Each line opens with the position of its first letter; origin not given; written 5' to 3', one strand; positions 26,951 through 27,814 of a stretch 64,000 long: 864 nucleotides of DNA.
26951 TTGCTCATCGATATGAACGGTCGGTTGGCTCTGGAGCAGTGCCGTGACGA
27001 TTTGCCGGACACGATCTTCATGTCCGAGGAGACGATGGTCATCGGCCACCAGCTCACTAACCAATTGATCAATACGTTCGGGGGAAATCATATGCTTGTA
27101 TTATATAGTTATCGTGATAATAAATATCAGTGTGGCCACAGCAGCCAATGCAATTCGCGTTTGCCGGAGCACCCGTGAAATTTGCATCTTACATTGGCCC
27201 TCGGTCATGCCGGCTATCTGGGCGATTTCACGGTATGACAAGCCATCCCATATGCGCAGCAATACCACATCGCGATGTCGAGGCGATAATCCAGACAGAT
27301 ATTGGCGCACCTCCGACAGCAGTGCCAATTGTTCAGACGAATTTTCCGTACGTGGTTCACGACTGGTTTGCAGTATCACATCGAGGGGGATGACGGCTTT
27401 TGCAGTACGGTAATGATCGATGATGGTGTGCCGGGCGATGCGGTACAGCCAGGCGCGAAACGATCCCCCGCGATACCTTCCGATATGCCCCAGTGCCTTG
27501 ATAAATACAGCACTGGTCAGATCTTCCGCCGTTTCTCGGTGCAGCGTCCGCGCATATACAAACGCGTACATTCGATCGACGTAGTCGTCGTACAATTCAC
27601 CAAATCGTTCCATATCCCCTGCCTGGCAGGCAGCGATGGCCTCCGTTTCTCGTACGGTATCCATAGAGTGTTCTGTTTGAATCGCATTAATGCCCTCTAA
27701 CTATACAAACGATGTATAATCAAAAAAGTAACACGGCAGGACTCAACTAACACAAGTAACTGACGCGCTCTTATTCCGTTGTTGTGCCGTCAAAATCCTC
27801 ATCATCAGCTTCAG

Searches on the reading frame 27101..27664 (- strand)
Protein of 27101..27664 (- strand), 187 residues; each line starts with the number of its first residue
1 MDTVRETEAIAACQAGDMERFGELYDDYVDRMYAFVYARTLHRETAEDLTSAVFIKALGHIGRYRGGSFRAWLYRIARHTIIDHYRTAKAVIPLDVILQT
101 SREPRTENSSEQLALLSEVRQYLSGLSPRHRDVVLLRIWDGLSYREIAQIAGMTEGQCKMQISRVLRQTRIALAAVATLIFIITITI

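Call 80: search_protein_families(library=pfam, proteins=[window:27101-27664:-], max_evalue=0.001)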
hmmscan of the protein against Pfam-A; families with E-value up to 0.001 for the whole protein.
window:27101-27664:- (187 aa): 4 families
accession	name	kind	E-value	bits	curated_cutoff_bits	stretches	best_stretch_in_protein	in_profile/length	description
PF04542.20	Sigma70_r2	-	3.3e-16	59.3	24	1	24-89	1-69/71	Sigma-70 region 2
PF08281.18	Sigma70_r4_2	-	3.3e-12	46.3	25.7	1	118-167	3-52/54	Sigma-70, region 4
PF04545.22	Sigma70_r4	-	4e-09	36.3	24.1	1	123-168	2-47/50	Sigma-70, region 4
PF07638.17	Sigma70_ECF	-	2.6e-05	24.6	21.1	1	7-156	5-166/185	ECF sigma factor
